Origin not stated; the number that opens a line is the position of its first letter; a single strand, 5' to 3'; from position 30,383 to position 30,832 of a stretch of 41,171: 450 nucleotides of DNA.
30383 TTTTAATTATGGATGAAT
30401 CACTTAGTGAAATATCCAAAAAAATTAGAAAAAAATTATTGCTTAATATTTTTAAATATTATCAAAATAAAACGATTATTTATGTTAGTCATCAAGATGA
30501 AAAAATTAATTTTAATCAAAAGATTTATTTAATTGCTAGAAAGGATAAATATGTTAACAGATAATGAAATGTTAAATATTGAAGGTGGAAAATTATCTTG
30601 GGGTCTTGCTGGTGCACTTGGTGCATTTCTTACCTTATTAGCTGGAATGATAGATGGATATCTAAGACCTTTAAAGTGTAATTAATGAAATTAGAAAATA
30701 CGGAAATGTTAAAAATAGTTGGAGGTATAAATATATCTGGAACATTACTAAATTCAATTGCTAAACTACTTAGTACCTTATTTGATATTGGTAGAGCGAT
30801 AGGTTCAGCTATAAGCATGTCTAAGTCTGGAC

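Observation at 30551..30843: Two unannotated double-glycine-leader peptide genes hidden under a spurious antisense ORF, right behind a C39-ABC exporter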

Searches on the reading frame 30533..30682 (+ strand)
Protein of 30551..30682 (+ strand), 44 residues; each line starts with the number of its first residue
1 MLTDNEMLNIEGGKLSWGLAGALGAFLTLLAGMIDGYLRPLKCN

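Call 4: search_protein_families(library=pfam, proteins=[window:30551-30682:+], max_evalue=1)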
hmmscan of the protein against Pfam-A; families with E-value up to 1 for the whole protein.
seq(44 aa): 0 families

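Call 5: search_protein_families(library=ncbifam, proteins=[window:30551-30682:+], max_evalue=1)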
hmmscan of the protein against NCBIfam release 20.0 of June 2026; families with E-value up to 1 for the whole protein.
seq(44 aa): 3 families
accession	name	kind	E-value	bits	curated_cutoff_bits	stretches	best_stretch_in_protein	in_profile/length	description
TIGR03949.1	bact_IIb_cerein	subfamily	1.3e-05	24.9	21.5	1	2-36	4-44/45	class IIb bacteriocin, lactobin A/cerein 7B family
NF038034.1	lactGbeta_entB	subfamily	0.0011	19.1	37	1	2-24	1-23/38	lactococcin G-beta/enterocin 1071B family bacteriocin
NF053600.1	MbhI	equivalog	0.13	12.7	95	1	4-38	51-85/97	membrane-bound hydrogenase complex subunit MbhI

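Call 9: find_homologous_proteins(query=window:30551-30682:+, max_evalue=1)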
Query seq(44 aa) (44 aa): 5 proteins with E <= 1 among 5 candidates.
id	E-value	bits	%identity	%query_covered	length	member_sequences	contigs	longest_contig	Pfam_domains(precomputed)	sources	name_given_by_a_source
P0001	2.2e-21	91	100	100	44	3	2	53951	-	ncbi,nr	ncbi:MAG: class IIb bacteriocin, lactobin A/cerein 7B family [Bacilli bacterium]|nr:class IIb bacter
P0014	1.3e-19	86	91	100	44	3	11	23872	-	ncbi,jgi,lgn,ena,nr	ncbi:MAG: class IIb bacteriocin, lactobin A/cerein 7B family [Bacilli bacterium]|nr:class IIb bacter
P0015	1.2e-14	70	75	100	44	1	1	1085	-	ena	-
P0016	2.3e-14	69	77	100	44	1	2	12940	-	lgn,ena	-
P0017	1.2e-13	67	75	100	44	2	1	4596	-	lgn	-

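Call 18: find_related_loci(query=A1, collection=genome_contigs, flank=6000)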
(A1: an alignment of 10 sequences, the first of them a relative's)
Query A1 (52 aa) in genome_contigs; peptide patterns used: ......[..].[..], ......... (x = any residue, [..] = any of these).
64 stretches matched a pattern; 8 encode a relative of the query (tblastn E <= 1e-3); 8 distinct loci.
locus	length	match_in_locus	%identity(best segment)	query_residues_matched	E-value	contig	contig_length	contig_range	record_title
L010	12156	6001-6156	90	1-52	2e-27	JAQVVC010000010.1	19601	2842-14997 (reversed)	MAG: Bacilli bacterium isolate STF1_70 NODE_6905_length_19601_cov_17.554534_Sandtown_F1, whole genome shotgun sequence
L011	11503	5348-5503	92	1-52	2e-27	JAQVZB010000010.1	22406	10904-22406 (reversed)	MAG: Bacilli bacterium isolate STF2_163 NODE_5508_length_22406_cov_7.508192_Sandtown_F2, whole genome shotgun sequence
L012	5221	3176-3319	83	1-48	8e-23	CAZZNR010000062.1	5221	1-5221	MAG TPA_asm: uncultured Muribaculaceae bacterium isolate binchicken_co45_155 genome assembly, contig: NODE_32225_length_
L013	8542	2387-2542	67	1-52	5e-21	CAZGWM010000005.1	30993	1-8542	MAG TPA_asm: uncultured Muribaculaceae bacterium isolate SRP294416_co2_51 genome assembly, contig: NODE_1114_length_3099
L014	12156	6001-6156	65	1-52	1e-18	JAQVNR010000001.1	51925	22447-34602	MAG: Bacilli bacterium isolate STF1_161 NODE_1215_length_51925_cov_5.833758_Sandtown_F1, whole genome shotgun sequence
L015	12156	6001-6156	65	1-52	2e-18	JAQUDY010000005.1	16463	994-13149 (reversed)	MAG: Bacilli bacterium isolate STCSWMC_165 NODE_9254_length_16463_cov_2.453048_ST_CSWMC, whole genome shotgun sequence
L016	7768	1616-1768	55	2-52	6e-16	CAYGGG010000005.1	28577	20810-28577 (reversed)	MAG TPA_asm: uncultured Muribaculaceae bacterium isolate ERP113451_co2_311 genome assembly, contig: NODE_923_length_2857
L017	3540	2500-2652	49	2-52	6e-14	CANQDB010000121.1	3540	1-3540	MAG: uncultured Bacilli bacterium isolate Lapin-003-2__bin48 genome assembly, contig: Lapin-003-2__NODE_21660_length_354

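Call 22: search_protein_representatives(alignment_id=A1)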
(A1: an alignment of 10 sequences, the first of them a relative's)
Query: 10 sequences, 52 profile positions. Proteins with E-value up to 0.001 (for the whole library): 240; up to 1e-10: 19; up to 1e-30: 0. The best 150 are listed.
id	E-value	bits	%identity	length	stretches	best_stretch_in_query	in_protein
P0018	1.9e-18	82.3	-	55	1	1-52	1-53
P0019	1.0e-14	70.3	-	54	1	1-52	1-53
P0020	2.9e-14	68.8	-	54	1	1-52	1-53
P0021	9.2e-14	67.2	-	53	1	1-52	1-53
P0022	5.0e-13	64.9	-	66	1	1-52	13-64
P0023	8.3e-13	64.2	-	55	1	3-52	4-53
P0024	1.6e-12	63.3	-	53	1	4-52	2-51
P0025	2.2e-12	62.8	-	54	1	1-52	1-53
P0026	9.0e-12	60.9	-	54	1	1-52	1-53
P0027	9.5e-12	60.8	-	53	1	1-52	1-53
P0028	9.7e-12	60.8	-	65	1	1-52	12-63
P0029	1.3e-11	60.3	-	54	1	3-52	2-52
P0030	2.0e-11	59.7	-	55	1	2-52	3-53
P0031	2.3e-11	59.6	-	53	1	3-52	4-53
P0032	2.6e-11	59.4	-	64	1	1-52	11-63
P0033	3.8e-11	58.9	-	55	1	2-52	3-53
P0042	3.0e-10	56.0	-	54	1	1-52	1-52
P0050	1.7e-09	53.6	-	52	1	2-52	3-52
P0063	1.1e-08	51.0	-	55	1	2-46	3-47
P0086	4.7e-08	49.0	-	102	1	3-52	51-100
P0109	2.9e-07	46.4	-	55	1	3-47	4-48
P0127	1.1e-06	44.6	-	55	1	3-52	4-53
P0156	8.2e-06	41.8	-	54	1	2-52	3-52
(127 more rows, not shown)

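Call 24: list_cluster_members(proteins=[P0018, P0023, P0033, P0042, P0050, P0063, P0086, P0109, P0127, P0156])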
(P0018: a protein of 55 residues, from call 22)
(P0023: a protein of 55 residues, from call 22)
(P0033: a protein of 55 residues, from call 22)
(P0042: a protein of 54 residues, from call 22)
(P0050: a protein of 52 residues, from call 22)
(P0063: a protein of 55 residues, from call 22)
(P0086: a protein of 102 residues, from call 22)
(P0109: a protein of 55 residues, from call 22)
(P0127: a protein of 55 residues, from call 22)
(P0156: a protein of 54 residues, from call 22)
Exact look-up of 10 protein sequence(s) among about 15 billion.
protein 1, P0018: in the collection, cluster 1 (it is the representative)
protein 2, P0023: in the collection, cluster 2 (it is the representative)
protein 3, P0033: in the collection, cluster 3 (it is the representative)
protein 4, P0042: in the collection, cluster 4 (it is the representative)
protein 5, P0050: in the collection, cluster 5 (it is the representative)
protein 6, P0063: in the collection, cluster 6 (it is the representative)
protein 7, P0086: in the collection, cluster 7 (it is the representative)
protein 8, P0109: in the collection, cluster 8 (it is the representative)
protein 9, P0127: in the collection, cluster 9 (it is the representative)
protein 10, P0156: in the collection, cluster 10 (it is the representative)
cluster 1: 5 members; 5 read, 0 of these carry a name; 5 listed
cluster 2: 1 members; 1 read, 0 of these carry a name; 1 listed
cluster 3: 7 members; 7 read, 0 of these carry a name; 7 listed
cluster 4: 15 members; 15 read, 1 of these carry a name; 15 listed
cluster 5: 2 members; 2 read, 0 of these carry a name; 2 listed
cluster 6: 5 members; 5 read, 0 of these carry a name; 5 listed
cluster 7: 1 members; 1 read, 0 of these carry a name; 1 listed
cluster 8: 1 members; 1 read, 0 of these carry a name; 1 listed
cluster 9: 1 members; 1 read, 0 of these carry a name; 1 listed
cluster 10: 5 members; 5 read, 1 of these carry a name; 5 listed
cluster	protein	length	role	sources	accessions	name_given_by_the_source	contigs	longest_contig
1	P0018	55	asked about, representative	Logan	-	-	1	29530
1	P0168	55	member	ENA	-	-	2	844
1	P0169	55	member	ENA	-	-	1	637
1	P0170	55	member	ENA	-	-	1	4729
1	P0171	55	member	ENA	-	-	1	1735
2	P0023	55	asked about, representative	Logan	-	-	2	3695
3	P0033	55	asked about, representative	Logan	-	-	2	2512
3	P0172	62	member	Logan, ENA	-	-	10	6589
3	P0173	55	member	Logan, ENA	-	-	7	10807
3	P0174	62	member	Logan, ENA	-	-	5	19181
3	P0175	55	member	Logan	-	-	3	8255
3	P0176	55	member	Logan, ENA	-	-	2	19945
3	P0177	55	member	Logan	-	-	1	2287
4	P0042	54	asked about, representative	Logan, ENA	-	-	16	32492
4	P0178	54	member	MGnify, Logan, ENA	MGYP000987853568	FL=1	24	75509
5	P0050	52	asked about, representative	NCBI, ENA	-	-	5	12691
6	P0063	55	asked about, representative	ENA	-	-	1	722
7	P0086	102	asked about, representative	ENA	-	-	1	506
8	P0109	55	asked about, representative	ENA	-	-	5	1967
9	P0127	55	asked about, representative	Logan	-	-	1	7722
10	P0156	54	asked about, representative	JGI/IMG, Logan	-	-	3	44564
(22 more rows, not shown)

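Call 26: find_homologous_proteins(query=A3, max_evalue=0.001)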
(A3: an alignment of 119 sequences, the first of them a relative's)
Query A3 (119 sequences) (52 aa, profile of the alignment): 1103 proteins with E <= 0.001 among 1485 candidates; the best 120 are listed.
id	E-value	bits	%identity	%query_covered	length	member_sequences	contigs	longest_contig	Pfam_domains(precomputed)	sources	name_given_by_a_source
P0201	3.3e-25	105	50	88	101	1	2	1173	-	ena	-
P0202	1.1e-21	94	46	100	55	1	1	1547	-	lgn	-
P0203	4.7e-21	92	58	100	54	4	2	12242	-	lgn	-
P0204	1.8e-20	90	47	98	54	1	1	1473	-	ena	-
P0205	2.0e-20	90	45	98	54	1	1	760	-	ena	-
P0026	2.2e-20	90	51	100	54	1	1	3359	-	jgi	-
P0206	2.3e-20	90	42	98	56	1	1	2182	-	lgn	-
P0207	2.3e-20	90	43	98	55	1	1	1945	-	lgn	-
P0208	3.0e-20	90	39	98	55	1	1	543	-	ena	-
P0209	3.1e-20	90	45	98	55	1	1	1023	-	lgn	-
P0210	3.1e-20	90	42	100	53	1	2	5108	-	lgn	-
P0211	3.4e-20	89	46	100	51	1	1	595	-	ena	-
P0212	4.3e-20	89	37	98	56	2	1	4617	-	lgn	-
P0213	5.0e-20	89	47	98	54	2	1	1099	-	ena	-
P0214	5.0e-20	89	47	98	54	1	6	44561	-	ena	-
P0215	5.1e-20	89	45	100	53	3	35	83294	-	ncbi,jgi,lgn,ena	-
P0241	1.5e-19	87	42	96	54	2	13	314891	-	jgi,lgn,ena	-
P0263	2.8e-19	86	45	98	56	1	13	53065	-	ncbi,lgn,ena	-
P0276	3.5e-19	86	55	81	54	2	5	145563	-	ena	-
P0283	3.9e-19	86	62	100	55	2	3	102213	-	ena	-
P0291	4.4e-19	86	51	83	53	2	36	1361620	-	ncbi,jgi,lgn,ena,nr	ncbi:MAG TPA: hypothetical protein GX725_00785 [Mollicutes bacterium]|jgi:hypothetical protein|nr:hy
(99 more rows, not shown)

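Call 28: find_encoding_contigs(protein=P0291, flank=6000, max_places=2)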
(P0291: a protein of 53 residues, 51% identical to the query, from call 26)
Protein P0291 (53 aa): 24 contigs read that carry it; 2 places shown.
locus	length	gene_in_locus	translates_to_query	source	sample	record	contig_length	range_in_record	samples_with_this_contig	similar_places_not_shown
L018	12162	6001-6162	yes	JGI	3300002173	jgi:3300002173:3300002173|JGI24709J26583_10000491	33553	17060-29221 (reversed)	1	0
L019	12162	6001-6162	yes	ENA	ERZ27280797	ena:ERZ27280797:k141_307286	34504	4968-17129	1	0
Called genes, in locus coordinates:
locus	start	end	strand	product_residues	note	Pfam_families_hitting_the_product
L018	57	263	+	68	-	PF00196:GerE, PF04545:Sigma70_r4 (weak), PF08281:Sigma70_r4_2, PF08279:HTH_11 (faint)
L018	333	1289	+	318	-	-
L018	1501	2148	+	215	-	-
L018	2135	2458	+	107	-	-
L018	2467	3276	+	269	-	PF04018:VCA0040-like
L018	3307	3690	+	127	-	-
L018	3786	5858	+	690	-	PF03412:Peptidase_C39, PF13529:Peptidase_C39_2 (faint), PF00664:ABC_membrane, PF00005:ABC_tran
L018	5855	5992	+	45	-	-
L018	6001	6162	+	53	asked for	-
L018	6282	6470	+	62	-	PF01165:Ribosomal_S21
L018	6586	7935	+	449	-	PF01225:Mur_ligase (weak), PF08245:Mur_ligase_M, PF02875:Mur_ligase_C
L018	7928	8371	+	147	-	PF09424:YqeY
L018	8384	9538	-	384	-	-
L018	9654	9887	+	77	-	PF07873:YabP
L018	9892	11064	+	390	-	PF06898:YqfD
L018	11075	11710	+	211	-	PF04892:VanZ-LLP1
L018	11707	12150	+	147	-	PF02130:YbeY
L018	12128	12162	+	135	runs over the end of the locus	PF01219:DAGK_prokar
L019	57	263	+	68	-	PF00196:GerE, PF04545:Sigma70_r4 (weak), PF08281:Sigma70_r4_2, PF08279:HTH_11 (faint)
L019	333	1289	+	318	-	PF10646:Germane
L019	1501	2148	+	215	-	PF14378:PAP2_3, PF01569:PAP2, PF22778:VCPO_2nd (faint), PF14360:PAP2_C (weak)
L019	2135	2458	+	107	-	-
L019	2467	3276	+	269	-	PF04018:VCA0040-like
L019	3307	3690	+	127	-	PF06397:Desulfoferrod_N, PF01880:Desulfoferrodox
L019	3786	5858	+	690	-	PF03412:Peptidase_C39, PF13529:Peptidase_C39_2 (faint), PF00664:ABC_membrane, PF00005:ABC_tran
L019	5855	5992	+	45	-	-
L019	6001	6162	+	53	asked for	-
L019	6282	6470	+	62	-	PF01165:Ribosomal_S21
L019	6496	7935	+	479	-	PF01225:Mur_ligase, PF08245:Mur_ligase_M, PF02875:Mur_ligase_C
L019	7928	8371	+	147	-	PF09424:YqeY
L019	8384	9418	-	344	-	-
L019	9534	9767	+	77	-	PF07873:YabP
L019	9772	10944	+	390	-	PF06898:YqfD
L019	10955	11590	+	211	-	PF04892:VanZ-LLP1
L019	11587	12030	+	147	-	PF02130:YbeY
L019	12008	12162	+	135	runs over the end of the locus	PF01219:DAGK_prokar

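Call 29: find_encoding_contigs(protein=P0241, flank=6000, max_places=2)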
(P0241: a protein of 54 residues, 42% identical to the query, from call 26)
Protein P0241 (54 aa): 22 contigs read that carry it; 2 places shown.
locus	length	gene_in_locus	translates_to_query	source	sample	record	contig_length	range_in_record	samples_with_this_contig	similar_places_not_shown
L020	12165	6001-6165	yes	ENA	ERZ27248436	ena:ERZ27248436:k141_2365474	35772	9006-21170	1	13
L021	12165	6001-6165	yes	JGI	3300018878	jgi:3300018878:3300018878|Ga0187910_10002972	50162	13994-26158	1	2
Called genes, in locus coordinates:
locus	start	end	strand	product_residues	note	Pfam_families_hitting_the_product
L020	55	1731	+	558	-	-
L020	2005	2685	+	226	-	PF19893:DUF6366 (weak), PF14014:DUF4230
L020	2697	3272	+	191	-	PF14014:DUF4230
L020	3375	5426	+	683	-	PF03412:Peptidase_C39, PF00664:ABC_membrane, PF00005:ABC_tran, PF02463:SMC_N (faint)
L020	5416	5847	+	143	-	-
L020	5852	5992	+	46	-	-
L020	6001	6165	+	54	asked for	-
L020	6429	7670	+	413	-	PF11104:PilM_2 (faint), PF02491:SHS2_FTSA, PF14450:FtsA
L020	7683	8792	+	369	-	PF00091:Tubulin, PF12327:FtsZ_C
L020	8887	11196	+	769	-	PF13491:FtsK_4TM (faint), PF17854:FtsK_alpha, PF01580:FtsK_SpoIIIE, PF09397:FtsK_gamma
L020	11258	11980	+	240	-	PF01048:PNP_UDP_1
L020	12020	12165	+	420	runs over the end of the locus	PF05193:Peptidase_M16_C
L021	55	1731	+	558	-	-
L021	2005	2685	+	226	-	PF19893:DUF6366 (weak), PF14014:DUF4230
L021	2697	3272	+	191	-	PF14014:DUF4230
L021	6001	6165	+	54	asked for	-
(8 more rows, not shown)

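Call 30: find_encoding_contigs(protein=P0276, flank=6000, max_places=2)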
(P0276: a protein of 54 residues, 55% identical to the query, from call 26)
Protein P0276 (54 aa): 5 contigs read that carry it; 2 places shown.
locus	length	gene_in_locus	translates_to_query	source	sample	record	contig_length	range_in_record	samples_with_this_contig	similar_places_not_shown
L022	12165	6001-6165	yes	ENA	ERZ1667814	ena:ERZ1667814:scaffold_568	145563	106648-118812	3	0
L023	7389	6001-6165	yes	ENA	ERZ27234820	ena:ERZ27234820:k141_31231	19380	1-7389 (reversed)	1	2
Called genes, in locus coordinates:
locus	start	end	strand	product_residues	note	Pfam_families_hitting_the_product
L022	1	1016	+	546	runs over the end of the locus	-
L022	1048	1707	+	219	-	PF04203:Sortase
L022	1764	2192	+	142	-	-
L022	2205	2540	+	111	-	PF14071:YlbD_coat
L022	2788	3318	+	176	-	PF03602:Cons_hypoth95, PF01555:N6_N4_Mtase (faint)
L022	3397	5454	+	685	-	PF03412:Peptidase_C39, PF00664:ABC_membrane, PF00005:ABC_tran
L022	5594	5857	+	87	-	-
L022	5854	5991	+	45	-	-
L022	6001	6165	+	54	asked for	-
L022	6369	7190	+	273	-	PF02498:Bro-N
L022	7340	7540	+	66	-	PF01165:Ribosomal_S21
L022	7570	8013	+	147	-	PF09424:YqeY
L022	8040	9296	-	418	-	PF02388:FemAB, PF13480:Acetyltransf_6 (weak)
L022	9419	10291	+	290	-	PF09989:DUF2229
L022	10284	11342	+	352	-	PF09989:DUF2229 (faint), PF06050:HGD-D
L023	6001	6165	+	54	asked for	-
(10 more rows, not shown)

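Call 50: find_encoding_contigs(protein=P0283, flank=5000, max_places=1)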
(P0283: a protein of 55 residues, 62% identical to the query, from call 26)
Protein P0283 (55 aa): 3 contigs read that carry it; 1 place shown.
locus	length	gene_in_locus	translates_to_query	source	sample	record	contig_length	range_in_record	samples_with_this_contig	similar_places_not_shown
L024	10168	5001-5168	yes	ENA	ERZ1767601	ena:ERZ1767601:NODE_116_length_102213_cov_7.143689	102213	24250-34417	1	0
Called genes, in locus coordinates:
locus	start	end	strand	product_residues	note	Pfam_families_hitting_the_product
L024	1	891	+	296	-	PF02899:Phage_int_SAM_1, PF13102:Phage_int_SAM_5 (weak), PF13495:Phage_int_SAM_4, PF00589:Phage_integrase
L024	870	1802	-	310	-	PF10646:Germane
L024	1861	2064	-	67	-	PF00196:GerE, PF04545:Sigma70_r4, PF08281:Sigma70_r4_2, PF12728:HTH_17 (faint)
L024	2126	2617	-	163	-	PF12685:SpoIIIAH (weak)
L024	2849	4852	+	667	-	PF03412:Peptidase_C39, PF00664:ABC_membrane, PF00005:ABC_tran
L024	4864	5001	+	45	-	-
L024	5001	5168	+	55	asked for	-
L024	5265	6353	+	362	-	PF01743:PolyA_pol, PF12627:PolyA_pol_RNAbd (weak), PF13735:tRNA_NucTran2_2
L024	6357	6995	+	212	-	PF21984:DnaD_N (faint), PF07261:DnaB_2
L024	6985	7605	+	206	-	PF00730:HhH-GPD, PF00633:HHH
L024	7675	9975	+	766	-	PF02190:LON_substr_bdg, PF13401:AAA_22 (faint), PF00004:AAA, PF07728:AAA_5 (weak), PF22667:Lon_lid, PF05362:Lon_C, PF13541:ChlI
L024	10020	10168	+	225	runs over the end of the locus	-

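Call 51: find_encoding_contigs(protein=P0215, flank=5000, max_places=1)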
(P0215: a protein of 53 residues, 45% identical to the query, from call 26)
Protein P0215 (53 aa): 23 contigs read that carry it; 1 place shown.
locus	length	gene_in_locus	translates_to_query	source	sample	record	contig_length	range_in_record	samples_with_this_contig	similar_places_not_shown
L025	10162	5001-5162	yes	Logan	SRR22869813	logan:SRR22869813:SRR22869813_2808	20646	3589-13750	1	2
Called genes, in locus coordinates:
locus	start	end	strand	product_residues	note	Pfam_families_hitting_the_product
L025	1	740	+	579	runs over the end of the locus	PF00069:Pkinase, PF07714:PK_Tyr_Ser-Thr, PF03109:ABC1 (weak), PF03793:PASTA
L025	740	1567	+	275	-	PF16745:RsgA_N, PF03193:RsgA_GTPase, PF02689:Herpes_Helicase (faint), PF20720:nSTAND3 (faint), PF01926:MMR_HSR1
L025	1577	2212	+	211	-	PF00834:Ribul_P_3_epim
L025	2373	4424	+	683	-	PF03412:Peptidase_C39, PF00664:ABC_membrane, PF00005:ABC_tran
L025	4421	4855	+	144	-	-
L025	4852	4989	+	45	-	-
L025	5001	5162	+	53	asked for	-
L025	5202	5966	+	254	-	-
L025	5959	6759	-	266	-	PF04018:VCA0040-like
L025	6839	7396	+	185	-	PF04011:LemA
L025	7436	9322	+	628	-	PF09972:DUF2207, PF20990:DUF2207_C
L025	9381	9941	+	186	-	-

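Call 52: find_encoding_contigs(protein=P0263, flank=5000, max_places=1)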
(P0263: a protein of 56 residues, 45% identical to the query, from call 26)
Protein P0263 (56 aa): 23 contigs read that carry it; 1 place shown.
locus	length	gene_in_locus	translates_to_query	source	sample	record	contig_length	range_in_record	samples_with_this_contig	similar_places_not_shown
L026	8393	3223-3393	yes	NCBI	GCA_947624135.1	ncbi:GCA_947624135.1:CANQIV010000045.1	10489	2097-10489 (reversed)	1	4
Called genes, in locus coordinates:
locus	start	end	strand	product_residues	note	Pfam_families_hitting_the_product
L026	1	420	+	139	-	?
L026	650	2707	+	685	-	PF03412:Peptidase_C39, PF00664:ABC_membrane, PF00005:ABC_tran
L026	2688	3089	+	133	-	-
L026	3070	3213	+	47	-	-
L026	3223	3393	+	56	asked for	-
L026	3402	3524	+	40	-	-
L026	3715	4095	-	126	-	-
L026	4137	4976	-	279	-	PF00149:Metallophos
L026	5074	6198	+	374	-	-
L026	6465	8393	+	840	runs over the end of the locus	PF00133:tRNA-synt_1, PF01406:tRNA-synt_1e (faint), PF09334:tRNA-synt_1g, PF13603:tRNA-synt_1_2 (weak), PF09334:tRNA-synt_1g, PF00133:tRNA-synt_1, PF08264:Anticodon_1, PF10458:Val_tRNA-synt_C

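Call 54: predict_structure(alignment_id=A3)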
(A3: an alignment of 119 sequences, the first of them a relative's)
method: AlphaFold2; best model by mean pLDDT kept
length: 52 residues; sequences in the alignment: 119
mean_pLDDT: 77.3   pTM: 0.44
mean pLDDT of the five models: 77.3, 77.2, 75.9, 74.3, 74.1
residues with pLDDT >= 90: 19; 70-90: 13; 50-70: 20; < 50: 0
segments of 3 or more residues with pLDDT < 50: none
pLDDT, mean of each block of 10 residues (from residue 1): 56 60 88 96 89 70
secondary structure, 60 per line:
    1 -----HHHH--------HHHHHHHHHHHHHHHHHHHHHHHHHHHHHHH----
elements in order: H6-9 H18-48

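Call 66: find_related_loci(query=A7, collection=metagenome_contigs, flank=4000)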
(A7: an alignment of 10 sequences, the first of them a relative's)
Query A7 (55 aa) in metagenome_contigs; peptide patterns used: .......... (x = any residue, [..] = any of these).
63 stretches matched a pattern; 52 encode a relative of the query (tblastn E <= 1e-3); 52 distinct loci.
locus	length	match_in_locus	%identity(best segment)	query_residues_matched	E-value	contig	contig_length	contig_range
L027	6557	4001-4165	58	1-55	6e-20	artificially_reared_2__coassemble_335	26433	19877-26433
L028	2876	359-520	73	1-55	7e-20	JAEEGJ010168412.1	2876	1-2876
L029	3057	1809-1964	71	4-55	1e-19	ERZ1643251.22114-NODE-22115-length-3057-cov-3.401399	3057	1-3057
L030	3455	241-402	71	1-55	2e-19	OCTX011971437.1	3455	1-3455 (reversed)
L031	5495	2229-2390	71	1-55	2e-19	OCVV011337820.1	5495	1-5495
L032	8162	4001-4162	71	1-55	2e-19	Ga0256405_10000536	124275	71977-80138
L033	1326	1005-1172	70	1-55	3e-19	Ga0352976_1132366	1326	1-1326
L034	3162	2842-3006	60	1-55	6e-19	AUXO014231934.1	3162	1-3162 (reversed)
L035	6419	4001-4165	60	1-55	6e-19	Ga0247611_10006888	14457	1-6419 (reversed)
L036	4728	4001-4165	60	1-55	6e-19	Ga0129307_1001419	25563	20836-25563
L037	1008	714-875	65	1-55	1e-18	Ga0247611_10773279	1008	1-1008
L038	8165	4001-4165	64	1-55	3e-18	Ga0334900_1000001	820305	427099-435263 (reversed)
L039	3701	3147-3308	65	1-55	6e-18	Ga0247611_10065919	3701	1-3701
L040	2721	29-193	58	1-55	6e-18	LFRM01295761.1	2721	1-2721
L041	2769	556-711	54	4-55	1e-17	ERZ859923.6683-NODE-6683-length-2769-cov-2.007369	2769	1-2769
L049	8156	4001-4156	58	3-55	4e-15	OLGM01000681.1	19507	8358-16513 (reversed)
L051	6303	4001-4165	51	1-55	5e-15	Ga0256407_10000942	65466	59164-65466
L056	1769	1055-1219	49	1-55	3e-14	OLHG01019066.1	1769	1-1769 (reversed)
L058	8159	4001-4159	53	1-53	6e-14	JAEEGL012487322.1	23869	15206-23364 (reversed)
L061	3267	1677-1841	45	1-55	2e-13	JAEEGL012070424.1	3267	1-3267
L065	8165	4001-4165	49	1-55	1e-12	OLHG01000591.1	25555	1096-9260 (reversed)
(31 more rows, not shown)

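Call 71: search_protein_families(library=ncbifam, alignment_id=A6, max_evalue=0.01)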
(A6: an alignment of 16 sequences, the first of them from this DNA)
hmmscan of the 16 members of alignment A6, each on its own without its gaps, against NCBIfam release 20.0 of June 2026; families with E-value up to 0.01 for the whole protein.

A. member 1, seq(44 aa): 2 families
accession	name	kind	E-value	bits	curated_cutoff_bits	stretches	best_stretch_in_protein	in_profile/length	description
TIGR03949.1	bact_IIb_cerein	subfamily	1.3e-05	24.9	21.5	1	2-36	4-44/45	class IIb bacteriocin, lactobin A/cerein 7B family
NF038034.1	lactGbeta_entB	subfamily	0.0011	19.1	37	1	2-24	1-23/38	lactococcin G-beta/enterocin 1071B family bacteriocin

B. families by the number of members that match (of 16 scanned): 3 families
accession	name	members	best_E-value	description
TIGR03949.1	bact_IIb_cerein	13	8.3e-07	class IIb bacteriocin, lactobin A/cerein 7B family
NF038034.1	lactGbeta_entB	12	1.2e-07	lactococcin G-beta/enterocin 1071B family bacteriocin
TIGR01847.1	bacteriocin_sig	1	0.0021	bacteriocin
